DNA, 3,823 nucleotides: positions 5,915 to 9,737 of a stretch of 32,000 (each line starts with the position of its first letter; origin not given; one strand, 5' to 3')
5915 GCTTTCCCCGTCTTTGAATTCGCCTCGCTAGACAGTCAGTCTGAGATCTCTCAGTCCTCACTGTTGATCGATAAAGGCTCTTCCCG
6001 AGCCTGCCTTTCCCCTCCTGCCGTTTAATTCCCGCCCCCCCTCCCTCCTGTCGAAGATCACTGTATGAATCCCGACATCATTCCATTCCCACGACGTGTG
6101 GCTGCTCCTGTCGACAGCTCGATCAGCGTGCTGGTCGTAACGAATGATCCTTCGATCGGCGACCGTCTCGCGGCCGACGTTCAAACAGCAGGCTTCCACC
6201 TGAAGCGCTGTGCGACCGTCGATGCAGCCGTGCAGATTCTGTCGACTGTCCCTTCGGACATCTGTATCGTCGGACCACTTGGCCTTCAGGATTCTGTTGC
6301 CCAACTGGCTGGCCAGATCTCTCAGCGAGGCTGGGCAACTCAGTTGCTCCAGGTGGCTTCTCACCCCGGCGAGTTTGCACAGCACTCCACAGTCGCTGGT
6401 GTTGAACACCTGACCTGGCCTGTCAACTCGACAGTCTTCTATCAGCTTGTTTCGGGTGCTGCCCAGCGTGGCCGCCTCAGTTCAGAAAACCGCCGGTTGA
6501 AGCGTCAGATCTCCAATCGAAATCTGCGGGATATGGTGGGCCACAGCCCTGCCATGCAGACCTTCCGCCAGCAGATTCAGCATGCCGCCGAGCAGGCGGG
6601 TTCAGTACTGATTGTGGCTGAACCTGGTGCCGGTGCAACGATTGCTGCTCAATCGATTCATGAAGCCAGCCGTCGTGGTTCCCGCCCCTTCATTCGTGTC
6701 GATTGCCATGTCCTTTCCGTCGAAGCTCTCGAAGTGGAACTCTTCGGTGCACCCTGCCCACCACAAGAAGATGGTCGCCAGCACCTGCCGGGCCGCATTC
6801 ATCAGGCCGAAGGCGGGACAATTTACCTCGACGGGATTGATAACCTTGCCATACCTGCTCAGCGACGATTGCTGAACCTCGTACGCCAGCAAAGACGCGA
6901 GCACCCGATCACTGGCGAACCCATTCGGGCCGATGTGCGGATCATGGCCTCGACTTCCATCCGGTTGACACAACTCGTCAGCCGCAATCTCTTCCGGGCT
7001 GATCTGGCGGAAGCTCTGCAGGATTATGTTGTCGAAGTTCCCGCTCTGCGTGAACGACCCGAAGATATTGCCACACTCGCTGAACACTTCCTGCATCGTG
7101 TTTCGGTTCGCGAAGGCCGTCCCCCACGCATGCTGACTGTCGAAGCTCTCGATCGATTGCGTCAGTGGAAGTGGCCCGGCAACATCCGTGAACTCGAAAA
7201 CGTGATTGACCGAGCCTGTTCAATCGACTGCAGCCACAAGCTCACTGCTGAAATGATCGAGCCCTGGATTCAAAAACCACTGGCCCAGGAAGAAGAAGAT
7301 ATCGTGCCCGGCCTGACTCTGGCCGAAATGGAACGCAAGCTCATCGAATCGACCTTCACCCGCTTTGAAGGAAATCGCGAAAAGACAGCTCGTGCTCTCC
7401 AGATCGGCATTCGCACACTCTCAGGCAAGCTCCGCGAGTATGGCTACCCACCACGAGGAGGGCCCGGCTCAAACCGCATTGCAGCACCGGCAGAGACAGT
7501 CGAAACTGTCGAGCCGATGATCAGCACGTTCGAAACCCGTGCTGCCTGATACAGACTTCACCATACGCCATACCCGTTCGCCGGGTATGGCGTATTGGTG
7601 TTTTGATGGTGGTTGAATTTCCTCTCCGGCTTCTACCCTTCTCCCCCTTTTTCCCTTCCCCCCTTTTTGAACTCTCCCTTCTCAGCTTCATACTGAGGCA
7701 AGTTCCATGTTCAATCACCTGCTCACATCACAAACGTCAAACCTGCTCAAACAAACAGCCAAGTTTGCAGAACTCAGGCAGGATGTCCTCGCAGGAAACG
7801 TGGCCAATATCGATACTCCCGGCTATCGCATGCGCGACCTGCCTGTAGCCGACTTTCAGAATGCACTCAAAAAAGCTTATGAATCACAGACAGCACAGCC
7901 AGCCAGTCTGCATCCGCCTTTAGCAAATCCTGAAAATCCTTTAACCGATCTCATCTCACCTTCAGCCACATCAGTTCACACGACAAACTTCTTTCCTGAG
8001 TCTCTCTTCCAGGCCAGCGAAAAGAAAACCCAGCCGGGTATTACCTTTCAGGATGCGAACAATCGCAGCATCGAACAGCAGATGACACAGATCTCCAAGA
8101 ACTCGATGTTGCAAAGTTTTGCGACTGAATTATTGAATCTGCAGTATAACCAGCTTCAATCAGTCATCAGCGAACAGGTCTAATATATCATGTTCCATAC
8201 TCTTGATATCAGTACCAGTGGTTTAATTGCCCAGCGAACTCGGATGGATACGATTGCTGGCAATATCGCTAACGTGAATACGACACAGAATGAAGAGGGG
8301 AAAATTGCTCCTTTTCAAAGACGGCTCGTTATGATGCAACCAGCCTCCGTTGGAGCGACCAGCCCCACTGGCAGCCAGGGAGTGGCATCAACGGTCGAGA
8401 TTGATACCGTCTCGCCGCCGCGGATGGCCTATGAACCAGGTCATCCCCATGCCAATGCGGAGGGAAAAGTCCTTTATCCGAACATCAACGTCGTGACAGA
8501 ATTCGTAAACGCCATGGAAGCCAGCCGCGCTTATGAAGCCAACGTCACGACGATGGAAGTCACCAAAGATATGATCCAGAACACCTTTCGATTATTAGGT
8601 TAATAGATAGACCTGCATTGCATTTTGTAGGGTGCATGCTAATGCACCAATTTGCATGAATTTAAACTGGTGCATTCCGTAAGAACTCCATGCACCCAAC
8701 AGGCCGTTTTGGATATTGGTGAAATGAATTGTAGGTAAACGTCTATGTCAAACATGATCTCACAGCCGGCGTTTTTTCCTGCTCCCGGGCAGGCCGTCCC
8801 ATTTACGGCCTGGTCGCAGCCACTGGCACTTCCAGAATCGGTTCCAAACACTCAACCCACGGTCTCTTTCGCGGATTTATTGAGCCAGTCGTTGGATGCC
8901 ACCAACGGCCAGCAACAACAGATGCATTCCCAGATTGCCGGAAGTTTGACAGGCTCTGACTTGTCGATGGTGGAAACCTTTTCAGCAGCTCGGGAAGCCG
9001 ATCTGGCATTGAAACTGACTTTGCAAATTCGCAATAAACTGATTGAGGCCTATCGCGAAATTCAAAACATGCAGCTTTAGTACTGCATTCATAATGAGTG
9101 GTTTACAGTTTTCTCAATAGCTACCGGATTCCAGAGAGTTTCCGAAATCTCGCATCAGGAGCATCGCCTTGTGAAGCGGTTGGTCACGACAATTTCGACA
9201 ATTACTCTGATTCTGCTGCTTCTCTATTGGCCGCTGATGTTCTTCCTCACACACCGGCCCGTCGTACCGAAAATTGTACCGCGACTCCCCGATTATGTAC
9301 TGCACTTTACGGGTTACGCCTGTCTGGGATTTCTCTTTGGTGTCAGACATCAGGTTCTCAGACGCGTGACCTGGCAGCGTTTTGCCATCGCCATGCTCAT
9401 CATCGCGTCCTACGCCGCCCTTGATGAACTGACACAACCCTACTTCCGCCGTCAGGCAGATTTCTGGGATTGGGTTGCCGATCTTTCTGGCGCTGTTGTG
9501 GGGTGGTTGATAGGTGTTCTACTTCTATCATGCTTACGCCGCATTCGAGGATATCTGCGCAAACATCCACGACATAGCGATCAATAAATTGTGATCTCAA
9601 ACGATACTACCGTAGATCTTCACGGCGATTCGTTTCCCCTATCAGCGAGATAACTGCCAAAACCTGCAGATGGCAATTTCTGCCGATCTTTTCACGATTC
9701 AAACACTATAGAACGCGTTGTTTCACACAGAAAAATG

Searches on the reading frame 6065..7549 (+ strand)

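Call 80: search_protein_families(library=pfam, proteins=[window:6065-7549:+], max_evalue=0.001)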
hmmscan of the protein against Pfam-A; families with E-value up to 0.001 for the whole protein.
window:6065-7549:+ (494 aa): 5 families
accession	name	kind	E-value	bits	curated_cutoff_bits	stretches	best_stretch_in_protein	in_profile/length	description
PF00158.32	Sigma54_activat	-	2.3e-31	109.2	20.2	1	157-320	1-164/168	Sigma-54 interaction domain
PF25601.1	AAA_lid_14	-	8.8e-21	74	27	1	329-409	1-81/87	AAA+ ATPase lid domain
PF14532.12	Sigma54_activ_2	-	1.8e-18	67.5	25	1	158-328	1-138/138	Sigma-54 interaction domain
PF02954.25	HTH_8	-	3.5e-09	36.7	22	1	418-459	1-42/42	Bacterial regulatory protein, Fis family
PF13401.12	AAA_22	-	0.00012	22.8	27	0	176-277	3-108/130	AAA domain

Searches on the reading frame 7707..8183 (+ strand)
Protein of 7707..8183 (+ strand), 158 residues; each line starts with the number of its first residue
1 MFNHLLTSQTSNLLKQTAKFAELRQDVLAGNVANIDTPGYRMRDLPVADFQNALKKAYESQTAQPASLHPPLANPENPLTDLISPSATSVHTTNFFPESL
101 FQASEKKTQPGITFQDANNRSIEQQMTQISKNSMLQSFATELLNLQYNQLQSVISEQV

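Call 80: search_protein_families(library=pfam, proteins=[window:7707-8183:+], max_evalue=0.001)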
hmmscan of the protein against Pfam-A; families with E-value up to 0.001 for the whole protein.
window:7707-8183:+ (158 aa): 1 family
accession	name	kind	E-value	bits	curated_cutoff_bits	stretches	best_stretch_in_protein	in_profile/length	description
PF00460.25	Flg_bb_rod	-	7.9e-06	26.2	20.7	1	23-41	13-31/31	Flagella basal body rod protein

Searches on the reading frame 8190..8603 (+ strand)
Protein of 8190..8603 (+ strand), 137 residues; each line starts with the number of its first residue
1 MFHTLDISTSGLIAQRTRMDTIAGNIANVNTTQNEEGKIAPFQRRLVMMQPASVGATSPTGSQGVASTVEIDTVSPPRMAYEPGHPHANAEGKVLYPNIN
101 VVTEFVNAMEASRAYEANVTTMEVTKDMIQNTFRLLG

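Call 80: search_protein_families(library=pfam, proteins=[window:8190-8603:+], max_evalue=0.001)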
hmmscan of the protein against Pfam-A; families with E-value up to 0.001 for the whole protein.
window:8190-8603:+ (137 aa): 2 families
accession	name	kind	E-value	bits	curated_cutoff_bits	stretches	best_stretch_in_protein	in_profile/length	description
PF06429.18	Flg_bbr_C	-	1.1e-10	41.3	23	1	96-134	7-45/46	Flagellar basal body rod FlgEFG protein C-terminal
PF00460.25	Flg_bb_rod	-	6.2e-09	36.1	20.7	1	5-32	1-28/31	Flagella basal body rod protein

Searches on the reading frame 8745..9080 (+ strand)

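Call 80: search_protein_families(library=pfam, proteins=[window:8745-9080:+], max_evalue=0.001)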
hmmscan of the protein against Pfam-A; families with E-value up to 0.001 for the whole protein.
window:8745-9080:+ (111 aa): 1 family
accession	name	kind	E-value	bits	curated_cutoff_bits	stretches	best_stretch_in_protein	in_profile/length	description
PF02049.23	FliE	-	1.7e-20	73.4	22.4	1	33-111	11-89/89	Flagellar hook-basal body complex protein FliE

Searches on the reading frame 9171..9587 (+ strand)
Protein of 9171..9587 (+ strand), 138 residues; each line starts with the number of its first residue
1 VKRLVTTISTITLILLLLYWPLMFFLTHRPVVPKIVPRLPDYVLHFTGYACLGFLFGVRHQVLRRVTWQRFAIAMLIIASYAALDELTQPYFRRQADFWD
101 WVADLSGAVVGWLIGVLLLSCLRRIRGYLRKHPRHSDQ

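Call 80: search_protein_families(library=pfam, proteins=[window:9171-9587:+], max_evalue=0.001)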
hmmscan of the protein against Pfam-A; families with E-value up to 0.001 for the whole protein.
window:9171-9587:+ (138 aa): 1 family
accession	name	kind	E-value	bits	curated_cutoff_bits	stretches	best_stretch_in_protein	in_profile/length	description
PF04892.17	VanZ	-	2.7e-07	31.7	30.1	1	43-117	59-124/126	VanZ like family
